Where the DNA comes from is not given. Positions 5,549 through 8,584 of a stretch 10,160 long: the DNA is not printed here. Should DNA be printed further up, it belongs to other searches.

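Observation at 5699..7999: About 770-aa central module with no recognisable catalytic signature, lying between the ANL and GNAT domains. It contains an 'RHQESYD' H(X)4D-like motif.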

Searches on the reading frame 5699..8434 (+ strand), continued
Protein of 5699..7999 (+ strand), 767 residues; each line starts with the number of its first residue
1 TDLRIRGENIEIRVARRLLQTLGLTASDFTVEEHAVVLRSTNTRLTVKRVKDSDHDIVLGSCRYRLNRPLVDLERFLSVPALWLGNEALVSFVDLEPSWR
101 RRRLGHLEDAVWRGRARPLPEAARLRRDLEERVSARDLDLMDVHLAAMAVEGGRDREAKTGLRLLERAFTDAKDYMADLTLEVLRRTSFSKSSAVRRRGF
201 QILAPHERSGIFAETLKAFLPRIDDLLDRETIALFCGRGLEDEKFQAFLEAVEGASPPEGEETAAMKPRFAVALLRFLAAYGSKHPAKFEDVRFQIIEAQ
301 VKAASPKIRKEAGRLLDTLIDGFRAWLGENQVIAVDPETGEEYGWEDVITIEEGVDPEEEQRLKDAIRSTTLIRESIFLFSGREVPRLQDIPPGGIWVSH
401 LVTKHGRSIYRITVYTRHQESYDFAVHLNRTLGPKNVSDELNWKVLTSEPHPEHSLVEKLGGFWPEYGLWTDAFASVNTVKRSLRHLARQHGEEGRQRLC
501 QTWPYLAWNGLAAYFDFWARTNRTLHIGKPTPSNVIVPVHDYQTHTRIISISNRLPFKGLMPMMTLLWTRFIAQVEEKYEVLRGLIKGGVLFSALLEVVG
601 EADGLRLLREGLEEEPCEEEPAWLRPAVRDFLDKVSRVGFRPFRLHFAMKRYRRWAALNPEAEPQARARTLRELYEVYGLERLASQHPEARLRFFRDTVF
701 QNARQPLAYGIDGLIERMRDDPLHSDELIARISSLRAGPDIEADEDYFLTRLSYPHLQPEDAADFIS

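Call 45: search_protein_families(library=pfam, proteins=[L035:4108-5787:+, L040:3280-5988:+, L017:1255-4074:-, L033:10783-14604:-, L052:3-1199:+], max_evalue=0.001)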
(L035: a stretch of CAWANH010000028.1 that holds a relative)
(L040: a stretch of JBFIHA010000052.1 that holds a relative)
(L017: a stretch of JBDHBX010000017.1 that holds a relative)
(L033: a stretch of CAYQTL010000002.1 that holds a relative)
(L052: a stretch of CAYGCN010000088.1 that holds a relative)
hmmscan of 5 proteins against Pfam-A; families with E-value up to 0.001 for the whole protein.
L035:4108-5787:+ (559 aa): 1 family
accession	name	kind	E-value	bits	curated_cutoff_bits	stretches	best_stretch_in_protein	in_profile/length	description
PF00285.26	Citrate_synt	-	3.2e-93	313.1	27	1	161-539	1-357/357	Citrate synthase, C-terminal domain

L040:3280-5988:+ (902 aa): 1 family
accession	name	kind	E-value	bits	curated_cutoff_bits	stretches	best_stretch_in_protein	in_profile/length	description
PF05359.17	DUF748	-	4.1e-05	22.3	50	1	255-365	18-126/1037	Domain of Unknown Function (DUF748)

L017:1255-4074:- (939 aa): 5 families
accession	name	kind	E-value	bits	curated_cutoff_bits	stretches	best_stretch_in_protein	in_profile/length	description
PF13549.11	ATP-grasp_5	-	2.4e-67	227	27.6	1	690-933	3-221/221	ATP-grasp domain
PF13607.11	Succ_CoA_lig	-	1.5e-50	171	27.4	1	365-502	2-138/138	Succinyl-CoA ligase like flavodoxin domain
PF13380.12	CoA_binding_2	-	4.1e-28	98.6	22.8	1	221-346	2-115/116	CoA binding domain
PF02629.25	CoA_binding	-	3.6e-14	53.7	22.3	1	220-310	4-97/97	CoA binding domain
PF19045.5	Ligase_CoA_2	-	5.6e-12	46.4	23.7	1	513-663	1-156/162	Ligase-CoA domain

L033:10783-14604:- (1273 aa): 6 families
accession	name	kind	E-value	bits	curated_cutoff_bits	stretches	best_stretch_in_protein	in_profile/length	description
PF14522.11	Cytochrome_C7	-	5.1e-31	106.8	24.8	2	776-842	13-67/67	Cytochrome c7 and related cytochrome c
PF14537.11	Cytochrom_c3_2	-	1.1e-21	77.5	25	1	836-924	8-78/79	Cytochrome c3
PF22113.1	Mtrc-MtrF_II-IV_dom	-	1.6e-14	54.3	30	2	404-565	7-165/176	Outer membrane cytochrome MtrC/MtrF-like, domains II/IV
PF09699.15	Paired_CXXCH_1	-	2.5e-13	49.9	20.6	0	530-565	8-38/41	Doubled CXXCH motif (Paired_CXXCH_1)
PF01292.26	Ni_hydr_CYTB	-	1.9e-06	28.2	30.1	1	931-1068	22-159/179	Prokaryotic cytochrome b561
PF22678.1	Cytochrom_c_NrfB-like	-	0.0003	21.6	27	0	260-325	1-66/89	Cytochrome c-type protein NrfB-like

L052:3-1199:+ (398 aa): 1 family
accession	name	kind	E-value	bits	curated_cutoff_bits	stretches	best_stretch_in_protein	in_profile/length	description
PF04055.27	Radical_SAM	-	0.00011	22.9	29.5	0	106-256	5-157/166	Radical SAM superfamily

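Call 47: list_cluster_members(proteins=[P0009, P0013, P0017, P0028, P0040, P0056, P0076, P0096, P0114, P0138])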
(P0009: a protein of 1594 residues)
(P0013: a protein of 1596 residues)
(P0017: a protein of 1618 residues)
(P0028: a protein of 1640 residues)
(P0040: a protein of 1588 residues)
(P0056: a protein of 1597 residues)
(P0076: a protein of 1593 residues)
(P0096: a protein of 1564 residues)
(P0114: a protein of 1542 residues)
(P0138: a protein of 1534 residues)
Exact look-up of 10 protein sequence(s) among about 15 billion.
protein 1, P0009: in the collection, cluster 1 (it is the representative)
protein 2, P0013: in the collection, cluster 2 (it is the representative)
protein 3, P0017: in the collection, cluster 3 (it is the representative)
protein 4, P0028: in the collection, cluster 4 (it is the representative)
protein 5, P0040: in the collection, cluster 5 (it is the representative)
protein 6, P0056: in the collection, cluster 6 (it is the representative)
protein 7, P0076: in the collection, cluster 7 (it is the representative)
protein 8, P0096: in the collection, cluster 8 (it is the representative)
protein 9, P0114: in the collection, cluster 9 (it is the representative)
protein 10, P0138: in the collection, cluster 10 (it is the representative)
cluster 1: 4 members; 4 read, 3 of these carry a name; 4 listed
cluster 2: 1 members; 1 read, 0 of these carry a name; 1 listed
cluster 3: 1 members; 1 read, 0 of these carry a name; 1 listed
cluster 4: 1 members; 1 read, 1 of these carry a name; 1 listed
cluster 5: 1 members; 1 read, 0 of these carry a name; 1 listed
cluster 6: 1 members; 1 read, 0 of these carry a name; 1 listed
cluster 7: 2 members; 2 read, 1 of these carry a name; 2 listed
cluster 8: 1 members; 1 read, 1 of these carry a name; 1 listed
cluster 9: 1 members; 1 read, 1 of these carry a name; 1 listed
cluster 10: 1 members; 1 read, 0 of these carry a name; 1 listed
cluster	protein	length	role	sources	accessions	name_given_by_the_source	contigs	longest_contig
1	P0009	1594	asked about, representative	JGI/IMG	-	long-chain acyl-CoA synthetase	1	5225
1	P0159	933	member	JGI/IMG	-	long-chain acyl-CoA synthetase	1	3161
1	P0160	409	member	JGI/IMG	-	hypothetical protein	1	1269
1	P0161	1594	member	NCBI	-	-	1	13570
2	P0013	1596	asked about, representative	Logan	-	-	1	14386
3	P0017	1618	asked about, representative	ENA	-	-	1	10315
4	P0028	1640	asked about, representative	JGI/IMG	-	long-chain acyl-CoA synthetase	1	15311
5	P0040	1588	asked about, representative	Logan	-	-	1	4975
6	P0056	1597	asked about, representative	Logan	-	-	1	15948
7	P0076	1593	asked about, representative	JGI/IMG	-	long-subunit acyl-CoA synthetase (AMP-forming)/GNAT superfamily N-acetyltransferase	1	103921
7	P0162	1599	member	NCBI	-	-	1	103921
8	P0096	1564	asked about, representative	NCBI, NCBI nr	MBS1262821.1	MAG: Long-chain-fatty-acid--CoA ligase FadD15 [Calditrichaeota bacterium] | Long-chain-fatty-acid--CoA ligase FadD15 [Calditrichota bacterium]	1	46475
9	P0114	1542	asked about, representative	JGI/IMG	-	long-subunit acyl-CoA synthetase (AMP-forming)/predicted GNAT family acetyltransferase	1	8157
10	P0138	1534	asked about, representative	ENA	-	-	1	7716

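Call 48: predict_structure(alignment_id=A3)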
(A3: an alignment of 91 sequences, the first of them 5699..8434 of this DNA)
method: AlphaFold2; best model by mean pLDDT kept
length: 912 residues; sequences in the alignment: 91
mean_pLDDT: 94.0   pTM: 0.89
mean pLDDT of the five models: 94.0, 93.5, 92.9, 92.3, 91.5
residues with pLDDT >= 90: 797; 70-90: 101; 50-70: 14; < 50: 0
segments of 3 or more residues with pLDDT < 50: none
pLDDT, mean of each block of 10 residues (from residue 1): 79 92 93 92 95 93 94 93 95 87 72 90 93 94 96 94 95 87 95 94 94 94 90 96 96 89 74 97 97 97 95 98 97 97 98 96 98 97 95 98 94 95 97 94 93 92 97 94 96 94 97 97 96 96 93 96 98 98 96 98 98 97 98 96 97 97 97 96 94 98 96 96 91 91 95 91 81 81 96 94 97 94 96 97 93 97 96 93 94 96 91 94
secondary structure, 60 per line:
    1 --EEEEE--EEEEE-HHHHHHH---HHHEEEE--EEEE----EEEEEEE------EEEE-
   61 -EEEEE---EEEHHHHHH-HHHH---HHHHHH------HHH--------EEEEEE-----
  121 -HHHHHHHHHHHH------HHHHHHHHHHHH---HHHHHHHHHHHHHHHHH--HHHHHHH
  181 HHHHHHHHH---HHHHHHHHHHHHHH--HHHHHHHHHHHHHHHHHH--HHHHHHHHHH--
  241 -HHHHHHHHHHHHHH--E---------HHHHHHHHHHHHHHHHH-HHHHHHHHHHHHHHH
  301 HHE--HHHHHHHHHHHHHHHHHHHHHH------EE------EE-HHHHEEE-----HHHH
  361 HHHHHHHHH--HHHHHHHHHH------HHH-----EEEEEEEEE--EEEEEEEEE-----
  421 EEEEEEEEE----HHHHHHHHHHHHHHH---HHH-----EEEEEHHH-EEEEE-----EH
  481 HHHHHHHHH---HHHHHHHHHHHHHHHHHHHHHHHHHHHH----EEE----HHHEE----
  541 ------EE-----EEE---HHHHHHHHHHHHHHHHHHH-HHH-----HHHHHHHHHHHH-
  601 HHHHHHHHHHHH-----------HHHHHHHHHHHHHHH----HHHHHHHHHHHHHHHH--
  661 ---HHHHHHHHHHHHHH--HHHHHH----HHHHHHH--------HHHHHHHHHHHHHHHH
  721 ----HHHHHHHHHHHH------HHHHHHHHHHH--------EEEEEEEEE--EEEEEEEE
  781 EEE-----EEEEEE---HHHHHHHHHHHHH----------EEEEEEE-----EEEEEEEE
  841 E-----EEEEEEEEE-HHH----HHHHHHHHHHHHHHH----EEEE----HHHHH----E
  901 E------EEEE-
elements in order (helices of 4 or more, strands of 3 or more residues): E3-7 E10-14 H16-22 E29-32 E35-38 E43-49 E56-59 E62-66 E70-72 H73-78 H80-83 H87-92 E110-115 H122-133 H140-151 H155-171 H174-189 H193-206 H209-226 H229-238 H242-255 H268-284 H286-302 H306-327 H345-348 E349-351 H357-369 H372-381 E396-404 E407-415 E421-429 H434-448 E460-464 E469-473 H480-489 H493-520 E525-527 E554-556 H560-578 H588-599 H601-612 H624-638 H643-658 H664-677 H680-685 H690-696 H705-720 H725-736 H743-753 E762-770 E773-783 E789-794 H798-810 E821-827 E833-841 E847-855 H864-878 E883-886 H891-895 E908-911

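Call 63: find_encoding_contigs(protein=P0004, flank=6000, max_places=3)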
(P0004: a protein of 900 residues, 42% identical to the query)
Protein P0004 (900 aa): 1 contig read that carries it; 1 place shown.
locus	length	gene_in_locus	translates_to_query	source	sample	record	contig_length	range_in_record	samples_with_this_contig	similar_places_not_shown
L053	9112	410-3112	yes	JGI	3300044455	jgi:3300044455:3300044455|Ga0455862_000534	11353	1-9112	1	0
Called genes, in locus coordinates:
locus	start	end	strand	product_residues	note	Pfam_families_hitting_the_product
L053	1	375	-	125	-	?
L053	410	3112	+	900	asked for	PF00583:Acetyltransf_1, PF13673:Acetyltransf_10 (weak), PF13508:Acetyltransf_7 (weak)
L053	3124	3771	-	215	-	PF13561:adh_short_C2, PF00106:adh_short, PF01370:Epimerase (weak), PF04321:RmlD_sub_bind (weak)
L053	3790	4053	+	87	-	-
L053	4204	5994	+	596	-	PF01794:Ferric_reduct, PF00355:Rieske, PF13806:Rieske_2, PF22543:Rieske_4 (weak)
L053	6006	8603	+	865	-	PF00561:Abhydrolase_1, PF12146:Hydrolase_4 (faint), PF12697:Abhydrolase_6, PF09335:VTT_dom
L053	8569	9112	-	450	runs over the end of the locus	PF00285:Citrate_synt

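Call 75: list_cluster_members(proteins=[P0015, P0016, P0018, P0019, P0099, P0104, P0111, P0118, P0121, P0128])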
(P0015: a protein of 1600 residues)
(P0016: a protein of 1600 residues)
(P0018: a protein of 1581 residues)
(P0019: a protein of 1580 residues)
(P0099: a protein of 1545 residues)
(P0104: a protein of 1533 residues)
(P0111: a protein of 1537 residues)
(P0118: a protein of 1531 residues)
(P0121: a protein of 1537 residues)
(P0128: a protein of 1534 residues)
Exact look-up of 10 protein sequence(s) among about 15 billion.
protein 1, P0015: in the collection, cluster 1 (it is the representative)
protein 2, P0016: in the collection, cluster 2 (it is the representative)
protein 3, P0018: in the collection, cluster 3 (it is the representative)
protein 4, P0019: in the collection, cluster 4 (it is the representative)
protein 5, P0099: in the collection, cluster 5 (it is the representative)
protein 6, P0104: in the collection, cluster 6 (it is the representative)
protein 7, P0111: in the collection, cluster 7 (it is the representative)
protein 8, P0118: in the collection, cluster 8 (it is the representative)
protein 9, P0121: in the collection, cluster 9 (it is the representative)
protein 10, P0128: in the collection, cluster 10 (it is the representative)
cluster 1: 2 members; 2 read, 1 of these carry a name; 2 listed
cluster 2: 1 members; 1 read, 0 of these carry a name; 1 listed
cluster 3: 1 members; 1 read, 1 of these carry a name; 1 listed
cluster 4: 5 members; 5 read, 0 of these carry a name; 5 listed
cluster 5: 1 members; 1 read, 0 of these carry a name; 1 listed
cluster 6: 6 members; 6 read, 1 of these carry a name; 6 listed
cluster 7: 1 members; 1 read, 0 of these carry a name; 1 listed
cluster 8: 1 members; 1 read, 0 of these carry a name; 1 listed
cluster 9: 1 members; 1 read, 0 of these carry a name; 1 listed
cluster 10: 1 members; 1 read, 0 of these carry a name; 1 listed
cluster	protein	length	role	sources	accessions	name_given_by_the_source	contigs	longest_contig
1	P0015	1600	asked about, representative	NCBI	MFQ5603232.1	MAG: GNAT family N-acetyltransferase [bacterium]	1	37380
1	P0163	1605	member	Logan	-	-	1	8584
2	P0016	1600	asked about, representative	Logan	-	-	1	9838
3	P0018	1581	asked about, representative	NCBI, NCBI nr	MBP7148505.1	MAG: GNAT family N-acetyltransferase [Acidobacteria bacterium] | GNAT family N-acetyltransferase [Acidobacteriota bacterium]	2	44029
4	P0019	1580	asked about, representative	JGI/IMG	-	-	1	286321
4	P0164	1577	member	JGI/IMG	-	-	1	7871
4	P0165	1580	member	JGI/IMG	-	-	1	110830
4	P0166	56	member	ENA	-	-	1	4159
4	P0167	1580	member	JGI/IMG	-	-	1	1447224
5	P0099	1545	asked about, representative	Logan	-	-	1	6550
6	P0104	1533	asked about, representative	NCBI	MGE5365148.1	MAG: GNAT family N-acetyltransferase [Bacteroidota bacterium]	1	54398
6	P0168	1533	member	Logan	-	-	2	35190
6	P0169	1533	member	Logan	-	-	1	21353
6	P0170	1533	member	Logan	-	-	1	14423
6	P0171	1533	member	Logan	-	-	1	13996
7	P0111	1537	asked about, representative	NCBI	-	-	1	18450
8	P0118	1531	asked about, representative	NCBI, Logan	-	-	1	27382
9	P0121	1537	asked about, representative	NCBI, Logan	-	-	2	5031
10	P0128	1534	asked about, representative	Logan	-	-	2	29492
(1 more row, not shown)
